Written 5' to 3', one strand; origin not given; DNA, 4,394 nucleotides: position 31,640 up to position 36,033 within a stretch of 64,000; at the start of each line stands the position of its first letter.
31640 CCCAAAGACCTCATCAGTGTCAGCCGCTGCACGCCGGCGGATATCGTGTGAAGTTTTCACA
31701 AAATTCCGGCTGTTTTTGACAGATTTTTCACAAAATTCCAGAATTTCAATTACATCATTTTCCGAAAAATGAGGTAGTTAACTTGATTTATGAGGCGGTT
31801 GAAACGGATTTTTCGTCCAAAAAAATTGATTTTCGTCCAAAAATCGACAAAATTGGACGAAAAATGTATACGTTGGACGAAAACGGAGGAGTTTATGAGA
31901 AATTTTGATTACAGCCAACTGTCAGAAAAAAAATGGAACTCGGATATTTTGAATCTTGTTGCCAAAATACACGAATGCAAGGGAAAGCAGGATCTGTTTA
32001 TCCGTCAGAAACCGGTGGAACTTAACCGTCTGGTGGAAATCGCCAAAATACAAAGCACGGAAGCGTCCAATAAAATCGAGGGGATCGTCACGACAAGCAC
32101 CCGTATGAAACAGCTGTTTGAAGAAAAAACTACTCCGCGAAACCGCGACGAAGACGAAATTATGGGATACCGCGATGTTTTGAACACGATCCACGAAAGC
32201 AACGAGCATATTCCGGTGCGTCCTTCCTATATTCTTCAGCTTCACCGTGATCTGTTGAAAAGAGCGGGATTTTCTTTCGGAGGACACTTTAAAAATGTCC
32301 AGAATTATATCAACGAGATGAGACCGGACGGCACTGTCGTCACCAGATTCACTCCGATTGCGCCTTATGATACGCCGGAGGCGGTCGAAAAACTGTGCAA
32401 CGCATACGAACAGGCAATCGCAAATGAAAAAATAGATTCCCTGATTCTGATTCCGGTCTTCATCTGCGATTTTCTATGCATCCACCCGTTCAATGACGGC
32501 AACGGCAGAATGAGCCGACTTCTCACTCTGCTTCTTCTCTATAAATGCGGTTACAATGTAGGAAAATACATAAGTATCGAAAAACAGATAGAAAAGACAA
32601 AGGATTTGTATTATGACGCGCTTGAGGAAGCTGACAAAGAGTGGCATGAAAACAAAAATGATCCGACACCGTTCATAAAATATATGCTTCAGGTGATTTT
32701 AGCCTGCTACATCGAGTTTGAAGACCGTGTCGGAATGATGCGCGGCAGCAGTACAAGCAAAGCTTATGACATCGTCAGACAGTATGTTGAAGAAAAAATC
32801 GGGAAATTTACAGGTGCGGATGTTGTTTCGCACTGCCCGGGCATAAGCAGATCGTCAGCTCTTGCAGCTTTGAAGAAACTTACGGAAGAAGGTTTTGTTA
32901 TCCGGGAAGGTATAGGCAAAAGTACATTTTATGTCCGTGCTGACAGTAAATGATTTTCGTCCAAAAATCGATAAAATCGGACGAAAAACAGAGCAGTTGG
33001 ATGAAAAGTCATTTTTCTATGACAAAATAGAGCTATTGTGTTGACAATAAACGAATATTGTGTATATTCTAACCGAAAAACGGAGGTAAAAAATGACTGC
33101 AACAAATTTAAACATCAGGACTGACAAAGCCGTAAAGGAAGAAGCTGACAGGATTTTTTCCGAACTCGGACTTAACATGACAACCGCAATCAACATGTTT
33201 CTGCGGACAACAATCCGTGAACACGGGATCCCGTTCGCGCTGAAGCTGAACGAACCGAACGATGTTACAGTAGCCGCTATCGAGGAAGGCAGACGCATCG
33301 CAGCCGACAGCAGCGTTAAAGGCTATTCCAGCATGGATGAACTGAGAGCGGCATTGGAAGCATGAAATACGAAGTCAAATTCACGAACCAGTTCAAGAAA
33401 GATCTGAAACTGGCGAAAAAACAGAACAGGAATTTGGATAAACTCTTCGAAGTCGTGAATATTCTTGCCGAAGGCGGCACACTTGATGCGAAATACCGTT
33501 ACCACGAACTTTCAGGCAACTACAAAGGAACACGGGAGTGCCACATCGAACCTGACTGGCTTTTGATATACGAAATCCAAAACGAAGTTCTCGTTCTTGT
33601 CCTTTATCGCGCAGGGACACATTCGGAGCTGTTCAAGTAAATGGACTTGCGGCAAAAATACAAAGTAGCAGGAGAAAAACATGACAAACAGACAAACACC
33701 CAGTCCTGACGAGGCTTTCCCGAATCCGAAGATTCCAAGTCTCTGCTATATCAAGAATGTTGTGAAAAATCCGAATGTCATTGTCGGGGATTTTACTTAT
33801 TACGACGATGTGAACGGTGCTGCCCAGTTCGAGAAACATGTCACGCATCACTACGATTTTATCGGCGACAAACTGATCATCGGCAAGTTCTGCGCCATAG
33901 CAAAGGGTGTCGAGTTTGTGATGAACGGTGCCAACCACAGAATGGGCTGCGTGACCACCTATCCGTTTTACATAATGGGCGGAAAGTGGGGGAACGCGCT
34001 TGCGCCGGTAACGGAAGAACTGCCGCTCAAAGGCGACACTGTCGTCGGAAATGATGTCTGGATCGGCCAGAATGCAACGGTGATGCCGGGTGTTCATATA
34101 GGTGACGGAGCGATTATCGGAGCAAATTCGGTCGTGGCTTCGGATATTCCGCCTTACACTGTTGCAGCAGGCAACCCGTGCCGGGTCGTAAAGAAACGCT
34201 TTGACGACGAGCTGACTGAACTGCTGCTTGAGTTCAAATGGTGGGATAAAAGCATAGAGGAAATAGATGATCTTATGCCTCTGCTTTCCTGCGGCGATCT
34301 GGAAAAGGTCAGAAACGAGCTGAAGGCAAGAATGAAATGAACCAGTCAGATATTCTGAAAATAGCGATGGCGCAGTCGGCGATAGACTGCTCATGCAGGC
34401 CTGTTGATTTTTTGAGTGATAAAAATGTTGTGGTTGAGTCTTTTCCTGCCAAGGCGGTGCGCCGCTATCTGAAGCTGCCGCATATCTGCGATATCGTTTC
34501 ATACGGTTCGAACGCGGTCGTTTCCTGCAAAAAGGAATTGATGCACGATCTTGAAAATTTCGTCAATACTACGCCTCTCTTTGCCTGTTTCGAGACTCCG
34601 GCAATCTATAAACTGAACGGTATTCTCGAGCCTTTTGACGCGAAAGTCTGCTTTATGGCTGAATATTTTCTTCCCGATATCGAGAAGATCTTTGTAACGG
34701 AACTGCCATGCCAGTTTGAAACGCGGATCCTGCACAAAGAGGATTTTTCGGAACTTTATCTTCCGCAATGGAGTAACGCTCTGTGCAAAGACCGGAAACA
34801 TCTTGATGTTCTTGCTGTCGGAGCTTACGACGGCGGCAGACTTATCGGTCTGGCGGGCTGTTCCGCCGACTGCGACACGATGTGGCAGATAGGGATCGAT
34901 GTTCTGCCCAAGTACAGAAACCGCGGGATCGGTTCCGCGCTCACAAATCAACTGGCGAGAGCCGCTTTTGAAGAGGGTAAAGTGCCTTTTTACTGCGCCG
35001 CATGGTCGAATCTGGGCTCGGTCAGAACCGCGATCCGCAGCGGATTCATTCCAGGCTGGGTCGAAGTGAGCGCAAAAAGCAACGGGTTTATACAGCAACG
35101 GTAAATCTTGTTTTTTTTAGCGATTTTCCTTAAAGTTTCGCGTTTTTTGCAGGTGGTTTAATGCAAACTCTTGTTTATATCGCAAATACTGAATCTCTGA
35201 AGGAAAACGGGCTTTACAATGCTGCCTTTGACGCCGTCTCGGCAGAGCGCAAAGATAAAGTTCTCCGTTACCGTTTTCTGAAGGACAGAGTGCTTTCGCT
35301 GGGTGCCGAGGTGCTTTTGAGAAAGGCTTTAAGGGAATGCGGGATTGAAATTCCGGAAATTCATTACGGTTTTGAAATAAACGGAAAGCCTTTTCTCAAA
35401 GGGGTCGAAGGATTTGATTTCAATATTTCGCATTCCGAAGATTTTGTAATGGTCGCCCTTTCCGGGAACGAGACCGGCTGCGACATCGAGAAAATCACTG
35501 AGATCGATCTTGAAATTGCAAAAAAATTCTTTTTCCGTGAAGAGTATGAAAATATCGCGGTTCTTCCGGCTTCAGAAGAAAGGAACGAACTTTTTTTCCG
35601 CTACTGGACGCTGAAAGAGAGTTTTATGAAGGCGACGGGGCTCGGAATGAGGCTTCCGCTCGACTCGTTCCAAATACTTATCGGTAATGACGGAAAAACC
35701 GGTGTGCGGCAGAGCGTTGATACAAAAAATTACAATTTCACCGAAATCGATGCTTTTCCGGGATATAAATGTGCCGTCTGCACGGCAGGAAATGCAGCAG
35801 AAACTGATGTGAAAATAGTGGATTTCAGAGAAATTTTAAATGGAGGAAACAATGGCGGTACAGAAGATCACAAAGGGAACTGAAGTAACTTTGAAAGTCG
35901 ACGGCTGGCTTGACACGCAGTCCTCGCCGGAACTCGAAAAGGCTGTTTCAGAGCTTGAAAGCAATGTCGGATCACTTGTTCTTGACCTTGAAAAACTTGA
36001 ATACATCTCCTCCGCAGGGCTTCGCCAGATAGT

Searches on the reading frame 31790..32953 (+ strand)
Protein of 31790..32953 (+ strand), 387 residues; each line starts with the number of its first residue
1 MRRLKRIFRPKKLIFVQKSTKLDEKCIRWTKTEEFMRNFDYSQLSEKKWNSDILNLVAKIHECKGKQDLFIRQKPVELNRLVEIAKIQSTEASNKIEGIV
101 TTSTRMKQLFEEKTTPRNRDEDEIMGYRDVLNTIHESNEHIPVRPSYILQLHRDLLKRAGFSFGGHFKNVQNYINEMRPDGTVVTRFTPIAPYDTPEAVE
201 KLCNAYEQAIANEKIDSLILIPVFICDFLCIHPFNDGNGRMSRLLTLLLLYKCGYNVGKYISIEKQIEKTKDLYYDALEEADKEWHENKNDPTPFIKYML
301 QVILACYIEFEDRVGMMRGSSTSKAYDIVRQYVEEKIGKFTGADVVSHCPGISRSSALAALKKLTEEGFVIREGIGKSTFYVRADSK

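Call 12: search_protein_families(library=pfam, proteins=[window:31790-32953:+])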
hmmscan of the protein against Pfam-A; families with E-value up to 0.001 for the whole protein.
window:31790-32953:+ (387 aa): 2 families
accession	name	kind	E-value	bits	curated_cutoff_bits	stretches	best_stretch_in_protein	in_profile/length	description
PF02661.23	Fic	-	8.3e-16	59.1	24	1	144-250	3-93/93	Fic/DOC family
PF22168.2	DIP2311-like_C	-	0.00085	20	27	0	336-381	16-60/63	Transcriptional regulator DIP2311-like, C-terminal domain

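Call 59: search_protein_families(library=padloc, proteins=[window:31790-32953:+], max_evalue=0.00001)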
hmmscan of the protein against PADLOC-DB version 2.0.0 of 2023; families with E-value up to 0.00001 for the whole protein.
window:31790-32953:+ (387 aa): 7 families
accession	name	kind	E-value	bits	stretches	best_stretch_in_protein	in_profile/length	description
PDLC03963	SoFic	-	3.3e-41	139.9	1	53-383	25-351/361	-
PDLC04837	PDC-S04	-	6.2e-18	62.9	1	82-284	22-211/234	-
PDLC04836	PDC-S04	-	2.5e-16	57.6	1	81-284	21-215/244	-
PDLC04840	PDC-S04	-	9.2e-15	53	1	92-283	18-201/227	-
PDLC04966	PDC-S24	-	1.5e-14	51.7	1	125-283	217-370/497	-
PDLC04839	PDC-S04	-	7.2e-14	49.9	1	135-282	51-187/205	-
PDLC04838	PDC-S04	-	5e-07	27.7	1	220-257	132-169/209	-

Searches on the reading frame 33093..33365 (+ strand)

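Call 56: search_protein_families(library=pfam, proteins=[window:33093-33365:+])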
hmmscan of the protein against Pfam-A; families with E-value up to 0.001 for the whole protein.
window:33093-33365:+ (90 aa): 1 family
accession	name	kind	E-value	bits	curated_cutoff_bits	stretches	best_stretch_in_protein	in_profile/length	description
PF04221.18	RelB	-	8.3e-14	51.7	22.4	1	6-68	4-66/82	RelB antitoxin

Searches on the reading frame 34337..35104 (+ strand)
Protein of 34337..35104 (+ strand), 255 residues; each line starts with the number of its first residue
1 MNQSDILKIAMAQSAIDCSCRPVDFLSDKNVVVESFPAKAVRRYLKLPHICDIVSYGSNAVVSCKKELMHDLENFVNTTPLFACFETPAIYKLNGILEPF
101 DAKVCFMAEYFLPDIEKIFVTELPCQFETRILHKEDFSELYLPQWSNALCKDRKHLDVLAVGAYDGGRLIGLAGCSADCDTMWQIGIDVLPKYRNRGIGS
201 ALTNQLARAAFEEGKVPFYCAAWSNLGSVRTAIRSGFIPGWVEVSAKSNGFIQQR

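Call 12: search_protein_families(library=pfam, proteins=[window:34337-35104:+])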
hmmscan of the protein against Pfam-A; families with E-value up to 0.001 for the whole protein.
window:34337-35104:+ (255 aa): 5 families
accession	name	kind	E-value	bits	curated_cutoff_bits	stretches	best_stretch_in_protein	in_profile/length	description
PF00583.31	Acetyltransf_1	-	5.2e-11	43.3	20.7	1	132-237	7-116/116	Acetyltransferase (GNAT) family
PF13508.13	Acetyltransf_7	-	1.1e-06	29.3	27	1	163-214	8-61/84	Acetyltransferase (GNAT) domain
PF13302.13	Acetyltransf_3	-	3.1e-05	25.1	25.4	1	157-237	55-137/138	Acetyltransferase (GNAT) domain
PF12746.13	GNAT_acetyltran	-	3.4e-05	24.1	26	1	119-237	113-234/243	GNAT acetyltransferase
PF08445.16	FR47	-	0.00024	21.5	22.1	1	185-230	25-70/86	FR47-like protein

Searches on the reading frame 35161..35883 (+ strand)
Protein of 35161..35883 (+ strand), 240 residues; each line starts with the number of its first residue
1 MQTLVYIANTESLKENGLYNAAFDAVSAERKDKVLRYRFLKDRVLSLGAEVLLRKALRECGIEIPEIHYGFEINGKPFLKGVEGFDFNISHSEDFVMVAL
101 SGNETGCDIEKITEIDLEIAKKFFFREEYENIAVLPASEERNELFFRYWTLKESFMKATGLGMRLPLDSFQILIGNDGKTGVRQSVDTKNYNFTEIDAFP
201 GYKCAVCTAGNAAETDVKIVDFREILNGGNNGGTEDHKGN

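Call 12: search_protein_families(library=pfam, proteins=[window:35161-35883:+])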
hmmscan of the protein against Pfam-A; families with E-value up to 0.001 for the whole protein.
window:35161-35883:+ (240 aa): 2 families
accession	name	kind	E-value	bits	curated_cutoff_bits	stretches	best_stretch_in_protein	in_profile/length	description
PF01648.25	ACPS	-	1.9e-17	63.7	25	1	106-207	3-111/111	4'-phosphopantetheinyl transferase superfamily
PF22624.1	AASDHPPT_N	-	9.3e-12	45.5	27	1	19-99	10-96/100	4'-phosphopantetheinyl transferase, N-terminal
